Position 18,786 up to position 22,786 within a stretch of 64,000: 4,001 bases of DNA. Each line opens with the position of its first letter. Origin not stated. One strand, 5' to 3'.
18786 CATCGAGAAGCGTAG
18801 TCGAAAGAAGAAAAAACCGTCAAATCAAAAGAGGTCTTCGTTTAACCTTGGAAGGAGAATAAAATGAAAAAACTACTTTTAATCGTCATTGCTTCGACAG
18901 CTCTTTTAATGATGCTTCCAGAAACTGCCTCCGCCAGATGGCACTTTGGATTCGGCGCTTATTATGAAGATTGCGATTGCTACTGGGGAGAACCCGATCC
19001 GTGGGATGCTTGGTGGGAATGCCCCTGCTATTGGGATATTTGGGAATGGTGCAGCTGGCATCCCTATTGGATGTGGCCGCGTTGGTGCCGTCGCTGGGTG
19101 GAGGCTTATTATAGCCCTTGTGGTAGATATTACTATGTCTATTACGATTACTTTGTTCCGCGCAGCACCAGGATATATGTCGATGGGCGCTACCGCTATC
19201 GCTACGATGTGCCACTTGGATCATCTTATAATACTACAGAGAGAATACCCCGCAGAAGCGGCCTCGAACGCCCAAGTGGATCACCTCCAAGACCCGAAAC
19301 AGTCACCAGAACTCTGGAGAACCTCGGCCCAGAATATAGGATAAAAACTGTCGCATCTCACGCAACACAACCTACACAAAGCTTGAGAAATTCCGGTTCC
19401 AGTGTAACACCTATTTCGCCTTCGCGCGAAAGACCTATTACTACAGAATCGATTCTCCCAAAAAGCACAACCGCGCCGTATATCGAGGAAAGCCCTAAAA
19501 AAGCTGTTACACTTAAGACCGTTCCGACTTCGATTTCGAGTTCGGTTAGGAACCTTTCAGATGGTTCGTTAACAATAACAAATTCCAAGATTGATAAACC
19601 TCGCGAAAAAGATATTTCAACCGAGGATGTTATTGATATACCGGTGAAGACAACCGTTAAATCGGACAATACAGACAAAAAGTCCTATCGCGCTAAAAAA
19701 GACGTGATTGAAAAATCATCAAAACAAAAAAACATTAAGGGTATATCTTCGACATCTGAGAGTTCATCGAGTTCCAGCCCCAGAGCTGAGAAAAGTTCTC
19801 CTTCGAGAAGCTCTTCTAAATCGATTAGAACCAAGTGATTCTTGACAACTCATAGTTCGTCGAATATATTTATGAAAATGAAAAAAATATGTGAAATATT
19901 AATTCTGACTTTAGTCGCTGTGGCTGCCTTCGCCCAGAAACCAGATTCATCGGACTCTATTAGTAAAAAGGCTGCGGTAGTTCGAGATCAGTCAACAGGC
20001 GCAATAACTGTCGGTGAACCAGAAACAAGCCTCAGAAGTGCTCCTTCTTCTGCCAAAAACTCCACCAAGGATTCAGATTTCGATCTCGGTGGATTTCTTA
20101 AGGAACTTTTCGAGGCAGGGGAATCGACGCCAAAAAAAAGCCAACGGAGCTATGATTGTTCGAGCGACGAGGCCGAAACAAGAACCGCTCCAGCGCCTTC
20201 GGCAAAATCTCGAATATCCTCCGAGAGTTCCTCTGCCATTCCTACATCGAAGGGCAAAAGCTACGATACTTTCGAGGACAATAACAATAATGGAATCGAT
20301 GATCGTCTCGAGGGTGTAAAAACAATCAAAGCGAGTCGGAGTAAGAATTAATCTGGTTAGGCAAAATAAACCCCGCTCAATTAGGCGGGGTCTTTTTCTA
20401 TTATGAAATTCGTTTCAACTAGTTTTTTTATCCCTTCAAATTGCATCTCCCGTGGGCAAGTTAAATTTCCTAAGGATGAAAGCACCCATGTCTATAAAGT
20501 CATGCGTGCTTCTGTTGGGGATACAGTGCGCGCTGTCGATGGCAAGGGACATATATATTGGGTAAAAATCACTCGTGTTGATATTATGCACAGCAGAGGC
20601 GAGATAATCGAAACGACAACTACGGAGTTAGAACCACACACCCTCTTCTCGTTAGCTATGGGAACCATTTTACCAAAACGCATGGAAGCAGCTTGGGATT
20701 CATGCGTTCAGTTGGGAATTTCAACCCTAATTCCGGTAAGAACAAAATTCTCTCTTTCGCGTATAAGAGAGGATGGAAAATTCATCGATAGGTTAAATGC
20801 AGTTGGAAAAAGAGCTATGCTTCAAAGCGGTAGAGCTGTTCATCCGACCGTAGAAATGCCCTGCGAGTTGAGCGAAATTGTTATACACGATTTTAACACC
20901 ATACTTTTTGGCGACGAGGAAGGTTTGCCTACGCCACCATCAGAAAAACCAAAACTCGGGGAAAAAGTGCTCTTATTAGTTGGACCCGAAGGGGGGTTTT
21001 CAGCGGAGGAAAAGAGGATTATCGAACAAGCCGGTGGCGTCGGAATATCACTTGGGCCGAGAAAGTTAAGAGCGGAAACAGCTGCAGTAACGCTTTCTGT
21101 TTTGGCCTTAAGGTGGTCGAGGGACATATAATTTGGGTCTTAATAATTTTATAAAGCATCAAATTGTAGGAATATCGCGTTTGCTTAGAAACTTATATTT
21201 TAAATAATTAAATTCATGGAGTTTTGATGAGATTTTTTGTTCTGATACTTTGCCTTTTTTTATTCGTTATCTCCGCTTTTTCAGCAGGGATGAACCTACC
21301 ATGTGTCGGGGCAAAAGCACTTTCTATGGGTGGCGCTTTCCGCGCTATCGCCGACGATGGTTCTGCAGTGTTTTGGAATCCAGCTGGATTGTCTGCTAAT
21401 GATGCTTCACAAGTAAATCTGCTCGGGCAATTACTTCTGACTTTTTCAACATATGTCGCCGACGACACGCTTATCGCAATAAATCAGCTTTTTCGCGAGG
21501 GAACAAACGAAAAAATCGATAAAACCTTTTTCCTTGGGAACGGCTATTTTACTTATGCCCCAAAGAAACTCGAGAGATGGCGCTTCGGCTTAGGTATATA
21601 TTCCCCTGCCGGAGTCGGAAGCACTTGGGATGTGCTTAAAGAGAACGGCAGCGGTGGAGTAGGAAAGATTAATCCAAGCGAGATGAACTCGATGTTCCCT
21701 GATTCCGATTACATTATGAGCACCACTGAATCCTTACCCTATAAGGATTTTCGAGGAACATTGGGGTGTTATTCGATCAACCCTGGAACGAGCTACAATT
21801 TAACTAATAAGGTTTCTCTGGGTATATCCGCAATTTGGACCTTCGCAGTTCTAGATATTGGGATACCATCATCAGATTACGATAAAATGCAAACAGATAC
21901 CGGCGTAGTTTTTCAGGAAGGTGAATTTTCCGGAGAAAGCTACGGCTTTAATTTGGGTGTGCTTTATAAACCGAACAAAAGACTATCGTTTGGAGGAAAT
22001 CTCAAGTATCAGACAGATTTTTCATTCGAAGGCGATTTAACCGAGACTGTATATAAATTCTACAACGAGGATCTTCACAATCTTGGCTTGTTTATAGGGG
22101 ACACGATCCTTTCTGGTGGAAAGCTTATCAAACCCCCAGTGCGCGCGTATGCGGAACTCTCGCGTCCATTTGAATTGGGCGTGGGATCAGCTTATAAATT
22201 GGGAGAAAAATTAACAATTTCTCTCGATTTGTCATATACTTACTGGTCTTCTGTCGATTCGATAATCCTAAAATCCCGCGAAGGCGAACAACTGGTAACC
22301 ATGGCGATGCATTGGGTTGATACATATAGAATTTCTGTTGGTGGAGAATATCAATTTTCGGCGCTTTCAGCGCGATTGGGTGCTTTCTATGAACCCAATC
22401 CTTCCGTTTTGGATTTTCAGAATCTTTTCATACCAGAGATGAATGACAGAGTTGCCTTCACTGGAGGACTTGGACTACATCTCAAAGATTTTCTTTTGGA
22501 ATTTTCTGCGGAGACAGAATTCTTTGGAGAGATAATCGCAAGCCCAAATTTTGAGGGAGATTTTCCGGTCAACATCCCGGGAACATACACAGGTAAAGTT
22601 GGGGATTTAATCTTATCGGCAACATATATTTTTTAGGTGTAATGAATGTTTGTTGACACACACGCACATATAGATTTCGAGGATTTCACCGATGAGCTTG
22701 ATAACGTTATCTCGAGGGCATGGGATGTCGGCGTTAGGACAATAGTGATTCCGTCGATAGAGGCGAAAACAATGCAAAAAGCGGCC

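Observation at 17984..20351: Three-gene secreted operon: FN3 lipoprotein, a Trp/Cys/Tyr-rich domain protein and a serine-rich disordered protein, behind an operator-like palindrome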

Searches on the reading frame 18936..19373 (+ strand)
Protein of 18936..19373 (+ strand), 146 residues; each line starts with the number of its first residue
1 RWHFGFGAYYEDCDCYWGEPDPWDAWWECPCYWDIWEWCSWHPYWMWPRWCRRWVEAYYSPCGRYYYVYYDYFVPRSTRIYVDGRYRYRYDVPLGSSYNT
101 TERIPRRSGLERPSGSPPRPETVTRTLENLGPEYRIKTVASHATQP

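Call 20: find_related_loci(query=A2, collection=genome_contigs, flank=6000)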
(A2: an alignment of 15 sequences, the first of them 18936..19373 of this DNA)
Query A2 (146 aa) in genome_contigs; peptide patterns used: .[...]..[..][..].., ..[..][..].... (x = any residue, [..] = any of these).
496 stretches matched a pattern; 5 encode a relative of the query (tblastn E <= 1e-3); 5 distinct loci.
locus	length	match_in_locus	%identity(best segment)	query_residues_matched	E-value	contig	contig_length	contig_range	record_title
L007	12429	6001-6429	77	2-143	2e-72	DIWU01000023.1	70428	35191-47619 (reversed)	MAG TPA_asm: bacterium UBP14_UBA6098 isolate UBA6098 UBA6098_contig_5946, whole genome shotgun sequence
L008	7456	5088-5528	66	1-146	9e-64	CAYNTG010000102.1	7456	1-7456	MAG TPA_asm: uncultured bacterium isolate SRP191223_co1_365 genome assembly, contig: NODE_12842_length_7456_cov_21.86785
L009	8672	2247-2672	70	1-145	3e-60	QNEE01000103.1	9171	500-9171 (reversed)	MAG: bacterium isolate B46_G16 B46_Guay16_scaffold_06178, whole genome shotgun sequence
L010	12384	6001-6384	61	2-137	2e-46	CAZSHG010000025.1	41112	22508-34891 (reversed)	MAG TPA_asm: uncultured bacterium isolate binchicken_co17_265 genome assembly, contig: NODE_2792_length_41112_cov_7.1668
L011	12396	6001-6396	60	6-142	2e-45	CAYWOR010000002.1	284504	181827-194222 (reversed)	MAG TPA_asm: uncultured bacterium isolate SRP241326_co3_316 genome assembly, contig: NODE_29_length_284504_cov_16.557235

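Call 28: predict_structure(alignment_id=A2)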
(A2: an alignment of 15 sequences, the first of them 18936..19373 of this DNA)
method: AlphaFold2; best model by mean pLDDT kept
length: 146 residues; sequences in the alignment: 15
mean_pLDDT: 48.9   pTM: 0.35
mean pLDDT of the five models: 48.9, 43.5, 43.2, 42.6, 39.7
residues with pLDDT >= 90: 0; 70-90: 0; 50-70: 69; < 50: 77
segments of 3 or more residues with pLDDT < 50: 1-15, 21-25, 60-63, 95-145
pLDDT, mean of each block of 10 residues (from residue 1): 35 48 48 63 61 59 54 59 56 50 37 37 39 43 43
secondary structure, 60 per line:
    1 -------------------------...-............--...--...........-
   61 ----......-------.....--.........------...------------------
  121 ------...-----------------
elements in order: H30-41 H49-59 E65-70 E78-82 E85-93
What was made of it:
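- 18864..19838 (+): g2: Sec-exported protein of 324 aa. Signal peptide is residues 1-24 (18864-18935). The conserved Trp/Cys/Tyr/Arg-rich domain is residues 25-165 (18936-19358). The variable basic Ser/Thr/Pro/Lys-rich disordered tail is residues 166-324 (19359-19835) and ends in a conserved basic C-terminus. AF2 pLDDT 48.9 (call 28).
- On Trp-Arg ladder fold (TSR/WSXWS-like) (g2): The AF2 model has pLDDT 48.9 and is unusable (call 28).
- The g2 domain could not be modelled (pLDDT 48.9, call 28).
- Tried and rejected: AlphaFold2 of g2 residues 25-170 with the 15-sequence alignment gave pLDDT 48.9 (call 28).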

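Call 32: search_protein_representatives(alignment_id=A2)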
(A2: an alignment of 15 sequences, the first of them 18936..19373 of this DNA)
Query: 15 sequences, 146 profile positions. Proteins with E-value up to 0.001 (for the whole library): 12; up to 1e-10: 8; up to 1e-30: 6. The best 12 are listed.
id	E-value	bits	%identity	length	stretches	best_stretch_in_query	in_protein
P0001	5.8e-73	260.1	-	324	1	1-145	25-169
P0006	1.4e-70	252.4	-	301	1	1-145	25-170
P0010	9.1e-68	243.3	-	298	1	6-144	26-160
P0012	5.5e-67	240.8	-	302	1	2-145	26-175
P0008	5.7e-67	240.7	-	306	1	2-145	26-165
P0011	1.6e-62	226.3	-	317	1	2-145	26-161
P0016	2.6e-12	63.4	-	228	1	8-126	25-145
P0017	3.0e-11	60.0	-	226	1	13-127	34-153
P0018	2.7e-08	50.4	-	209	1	10-114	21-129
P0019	3.8e-07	46.6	-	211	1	10-141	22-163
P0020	2.5e-06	44.0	-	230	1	21-141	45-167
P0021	1.4e-04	38.3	-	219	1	26-131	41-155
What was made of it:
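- On Any Pfam, NCBIfam or PDB family (g2 Trp/Cys/Tyr domain): A profile search of 1.84 billion representatives found 12 proteins, all of the same family (call 32).
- Tried and rejected: The exhaustive profile search of 1.84 billion representatives found 12 proteins in all (call 32).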

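Call 35: find_encoding_contigs(protein=P0016, flank=6000, max_places=2)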
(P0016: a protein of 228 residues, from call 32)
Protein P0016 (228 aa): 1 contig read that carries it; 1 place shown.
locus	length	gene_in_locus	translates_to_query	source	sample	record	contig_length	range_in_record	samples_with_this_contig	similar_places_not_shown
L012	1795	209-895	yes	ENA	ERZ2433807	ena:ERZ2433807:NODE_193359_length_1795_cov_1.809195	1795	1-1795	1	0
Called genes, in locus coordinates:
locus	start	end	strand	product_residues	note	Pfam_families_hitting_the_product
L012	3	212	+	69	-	?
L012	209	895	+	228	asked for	-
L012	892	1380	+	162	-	-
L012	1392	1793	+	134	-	?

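Call 36: find_encoding_contigs(protein=P0017, flank=6000, max_places=2)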
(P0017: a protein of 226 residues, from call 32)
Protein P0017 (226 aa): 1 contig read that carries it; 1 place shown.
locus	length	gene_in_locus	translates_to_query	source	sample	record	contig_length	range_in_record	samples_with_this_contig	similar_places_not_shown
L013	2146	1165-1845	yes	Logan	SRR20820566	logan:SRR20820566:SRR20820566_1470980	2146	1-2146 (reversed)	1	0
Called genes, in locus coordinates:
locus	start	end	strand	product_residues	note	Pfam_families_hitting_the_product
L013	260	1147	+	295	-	-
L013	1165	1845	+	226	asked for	-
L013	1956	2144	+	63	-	?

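Call 37: find_encoding_contigs(protein=P0019, flank=8000, max_places=2)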
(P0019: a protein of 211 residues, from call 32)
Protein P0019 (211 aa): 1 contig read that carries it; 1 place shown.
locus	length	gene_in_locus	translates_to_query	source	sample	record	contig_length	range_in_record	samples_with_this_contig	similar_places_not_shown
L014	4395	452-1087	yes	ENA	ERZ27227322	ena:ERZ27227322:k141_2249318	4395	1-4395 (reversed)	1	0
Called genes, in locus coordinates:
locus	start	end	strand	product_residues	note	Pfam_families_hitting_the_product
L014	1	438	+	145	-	?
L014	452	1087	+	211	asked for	-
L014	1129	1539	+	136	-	-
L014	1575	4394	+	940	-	?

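Call 38: find_encoding_contigs(protein=P0020, flank=8000, max_places=2)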
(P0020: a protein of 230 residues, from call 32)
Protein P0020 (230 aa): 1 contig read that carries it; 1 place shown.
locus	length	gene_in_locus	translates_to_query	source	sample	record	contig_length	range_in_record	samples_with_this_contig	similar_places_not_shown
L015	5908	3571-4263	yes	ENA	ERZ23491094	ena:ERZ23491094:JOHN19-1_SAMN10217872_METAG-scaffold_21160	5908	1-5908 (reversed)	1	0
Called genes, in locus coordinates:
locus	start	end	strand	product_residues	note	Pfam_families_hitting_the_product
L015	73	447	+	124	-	-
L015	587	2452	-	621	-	PF00724:Oxidored_FMN, PF01207:Dus, PF00890:FAD_binding_2 (weak), PF01134:GIDA (weak), PF03486:HI0933_like (weak), PF07992:Pyr_redox_2, PF13450:NAD_binding_8 (weak), PF00070:Pyr_redox, +5 more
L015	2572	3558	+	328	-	-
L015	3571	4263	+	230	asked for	-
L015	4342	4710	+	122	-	-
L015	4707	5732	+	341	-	PF00535:Glycos_transf_2, PF13641:Glyco_tranf_2_3, PF13632:Glyco_trans_2_3 (weak)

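Call 39: find_encoding_contigs(protein=P0021, flank=8000, max_places=2)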
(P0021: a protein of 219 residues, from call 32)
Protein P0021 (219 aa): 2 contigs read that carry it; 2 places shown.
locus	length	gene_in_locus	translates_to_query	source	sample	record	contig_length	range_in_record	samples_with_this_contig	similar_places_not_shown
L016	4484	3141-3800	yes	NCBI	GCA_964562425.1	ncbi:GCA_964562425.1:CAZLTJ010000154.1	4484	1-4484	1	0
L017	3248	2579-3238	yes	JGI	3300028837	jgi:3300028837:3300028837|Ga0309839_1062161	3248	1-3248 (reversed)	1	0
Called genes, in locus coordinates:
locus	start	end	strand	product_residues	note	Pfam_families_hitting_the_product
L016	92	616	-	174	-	-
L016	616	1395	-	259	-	-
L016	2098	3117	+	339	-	-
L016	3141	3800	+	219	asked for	-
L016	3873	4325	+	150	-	-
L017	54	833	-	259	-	-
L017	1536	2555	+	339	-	-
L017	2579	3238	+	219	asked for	-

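Call 59: find_homologous_proteins(query=A5, max_evalue=0.01)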
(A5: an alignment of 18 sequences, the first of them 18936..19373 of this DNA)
Query A5 (18 sequences) (146 aa, profile of the alignment): 10 proteins with E <= 0.01 among 194 candidates.
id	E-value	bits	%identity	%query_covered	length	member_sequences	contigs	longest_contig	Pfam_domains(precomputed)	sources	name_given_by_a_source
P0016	7.4e-35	138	38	78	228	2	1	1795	-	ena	-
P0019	3.0e-32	130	43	51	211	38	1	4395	-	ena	-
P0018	5.0e-30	122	40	73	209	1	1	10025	-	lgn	-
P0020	5.4e-30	122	45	48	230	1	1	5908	-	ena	-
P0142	4.7e-29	119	46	57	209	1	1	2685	-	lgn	-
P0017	4.7e-29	119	42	51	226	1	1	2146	-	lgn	-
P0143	1.5e-28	118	38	68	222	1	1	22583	-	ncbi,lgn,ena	-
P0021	6.3e-28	116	36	90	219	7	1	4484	-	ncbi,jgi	-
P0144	5.4e-26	109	43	53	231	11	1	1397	-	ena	-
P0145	2.2e-18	85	37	47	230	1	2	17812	-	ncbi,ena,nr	ncbi:hypothetical protein DRQ33_00190 [bacterium]|nr:MAG: hypothetical protein DRQ33_00190 [bacteriu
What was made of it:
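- Tried and rejected: A wider g2 profile (A5) run through the 5.8-billion-protein search added only 4 more sister-clade proteins (call 59).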

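Call 76: search_solved_structures(query=A5, max_evalue=1)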
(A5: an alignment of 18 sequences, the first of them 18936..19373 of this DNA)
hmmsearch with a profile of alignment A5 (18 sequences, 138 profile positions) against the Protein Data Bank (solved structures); distinct sequences matched with E-value up to 1: 1.
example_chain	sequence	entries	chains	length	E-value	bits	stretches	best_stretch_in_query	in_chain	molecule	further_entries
7tgn_A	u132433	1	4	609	0.82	13.1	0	46-78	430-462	Desferrioxamine synthetase DesD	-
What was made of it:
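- On Any Pfam, NCBIfam or PDB family (g2 Trp/Cys/Tyr domain): The best PDB hit has E 0.82 (call 76).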

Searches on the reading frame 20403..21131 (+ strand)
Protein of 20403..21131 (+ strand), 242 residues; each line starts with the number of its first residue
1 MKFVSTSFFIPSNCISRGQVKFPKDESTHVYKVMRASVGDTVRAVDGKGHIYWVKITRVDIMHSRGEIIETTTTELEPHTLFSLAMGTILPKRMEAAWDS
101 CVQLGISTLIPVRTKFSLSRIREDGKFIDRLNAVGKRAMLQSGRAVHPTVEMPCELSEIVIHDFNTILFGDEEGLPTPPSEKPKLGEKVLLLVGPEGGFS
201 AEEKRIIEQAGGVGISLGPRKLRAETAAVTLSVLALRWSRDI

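Call 8: search_protein_families(library=pfam, proteins=[window:20403-21131:+], max_evalue=0.1)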
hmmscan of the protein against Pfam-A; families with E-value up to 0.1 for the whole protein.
window:20403-21131:+ (242 aa): 2 families
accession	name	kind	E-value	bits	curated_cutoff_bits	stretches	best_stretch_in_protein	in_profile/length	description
PF04452.19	Methyltrans_RNA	-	6.5e-30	104.3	23.9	1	83-231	8-160/165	RNA methyltransferase domain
PF20260.4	PUA_4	-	1.1e-07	32.3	23.9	1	23-59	2-38/48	RNA methyltransferase PUA domain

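Call 9: search_protein_families(library=ncbifam, proteins=[window:20403-21131:+], max_evalue=0.1)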
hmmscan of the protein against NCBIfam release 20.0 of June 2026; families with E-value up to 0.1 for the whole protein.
window:20403-21131:+ (242 aa): 24 families
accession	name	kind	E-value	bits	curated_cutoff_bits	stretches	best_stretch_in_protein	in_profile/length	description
TIGR00046.1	TIGR00046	subfamily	1.3e-35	122.9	41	1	11-232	8-230/240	RsmE family RNA methyltransferase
NF008692.0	PRK11713.1-5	equivalog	1.9e-33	115.9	196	1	8-238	6-243/246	16S rRNA (uracil(1498)-N(3))-methyltransferase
NF008707.0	PRK11713.7-2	equivalog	9.9e-32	110.1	327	1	7-230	13-244/255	16S rRNA (uracil(1498)-N(3))-methyltransferase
NF008702.0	PRK11713.6-1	equivalog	3.6e-31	108.2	269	1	8-230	4-224/235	16S rRNA (uracil(1498)-N(3))-methyltransferase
NF008709.0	PRK11713.7-4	equivalog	2.9e-30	105.4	292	1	6-237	2-241/246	16S rRNA (uracil(1498)-N(3))-methyltransferase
NF008704.0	PRK11713.6-3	equivalog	3.1e-29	101.9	216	1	17-236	11-222/227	16S rRNA (uracil(1498)-N(3))-methyltransferase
NF008705.0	PRK11713.6-4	equivalog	2.9e-28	98.8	343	1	8-230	4-229/248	16S rRNA (uracil(1498)-N(3))-methyltransferase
NF008691.0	PRK11713.1-4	equivalog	7.7e-28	97.3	279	1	16-229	14-238/252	16S rRNA (uracil(1498)-N(3))-methyltransferase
NF008697.0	PRK11713.4-1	equivalog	2.1e-27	96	234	1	18-240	17-244/250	16S rRNA (uracil(1498)-N(3))-methyltransferase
NF008706.0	PRK11713.7-1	equivalog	2.1e-26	93.2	273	1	19-234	14-225/232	16S rRNA (uracil(1498)-N(3))-methyltransferase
NF008696.0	PRK11713.3-5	equivalog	2.3e-26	92.6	234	1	8-230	9-233/248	16S rRNA (uracil(1498)-N(3))-methyltransferase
NF008694.0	PRK11713.3-2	equivalog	7.5e-26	90.9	234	1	8-230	10-232/245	16S rRNA (uracil(1498)-N(3))-methyltransferase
NF008703.0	PRK11713.6-2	equivalog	1e-23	83.7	291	1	6-239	5-237/242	16S rRNA (uracil(1498)-N(3))-methyltransferase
NF008693.0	PRK11713.2-3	equivalog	9.9e-23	80.6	210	1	14-236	11-240/246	16S rRNA (uracil(1498)-N(3))-methyltransferase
NF008701.0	PRK11713.5-5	equivalog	3.1e-22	79.1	215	1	29-231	23-221/228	16S rRNA (uracil(1498)-N(3))-methyltransferase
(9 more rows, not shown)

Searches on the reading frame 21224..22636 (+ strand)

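Call 8: search_protein_families(library=pfam, proteins=[window:21224-22636:+], max_evalue=0.1)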
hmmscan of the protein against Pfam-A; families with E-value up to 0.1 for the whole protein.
window:21224-22636:+ (470 aa): 4 families
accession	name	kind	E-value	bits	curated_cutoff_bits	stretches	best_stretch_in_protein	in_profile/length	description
PF03349.22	Toluene_X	-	1.5e-29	103.2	29.7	2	184-420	141-369/421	Outer membrane protein transport protein (OMPP1/FadL/TodX)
PF21012.3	DUF6850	-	0.00018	21.2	27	0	233-267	90-124/464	Family of unknown function (DUF6850)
PF13505.12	OMP_b-brl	-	0.0023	18.6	28.7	0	183-268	87-157/175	Outer membrane protein beta-barrel domain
PF11854.14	MtrB_PioB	-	0.038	13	23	1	317-400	521-601/635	Putative outer membrane beta-barrel porin, MtrB/PioB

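Call 9: search_protein_families(library=ncbifam, proteins=[window:21224-22636:+], max_evalue=0.1)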
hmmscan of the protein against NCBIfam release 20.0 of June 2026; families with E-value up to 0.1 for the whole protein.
window:21224-22636:+ (470 aa): 7 families
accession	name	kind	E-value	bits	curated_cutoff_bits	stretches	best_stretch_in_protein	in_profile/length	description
NF033709.1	PorV_fam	subfamily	4.2e-12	46.3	90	2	28-66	11-50/326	PorV/PorQ family protein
NF007988.0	PRK10716.1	equivalog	4.6e-12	45.3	585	1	221-415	204-386/435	long-chain fatty acid transporter FadL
NF053685.1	BamG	equivalog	5.6e-11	42.1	250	1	168-392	120-329/397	BamG family beta-barrel-assembly machinery protein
NF052325.1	PorVQ2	equivalog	1.3e-07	30.9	325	1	28-63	34-70/354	putative type IX sorting system protein PorV2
NF033711.1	T9SS_PorQ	equivalog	1.9e-05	23.9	220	1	28-80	33-80/335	type IX secretion system protein PorQ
NF050080.1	pilus_FilD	exception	3.7e-05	22.2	970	1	19-68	19-67/549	putative pilus system OmpP1/FadL family transporter FilD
TIGR01414.1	autotrans_barl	domain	0.033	13.2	16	0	229-273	379-423/432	autotransporter outer membrane beta-barrel domain-containing protein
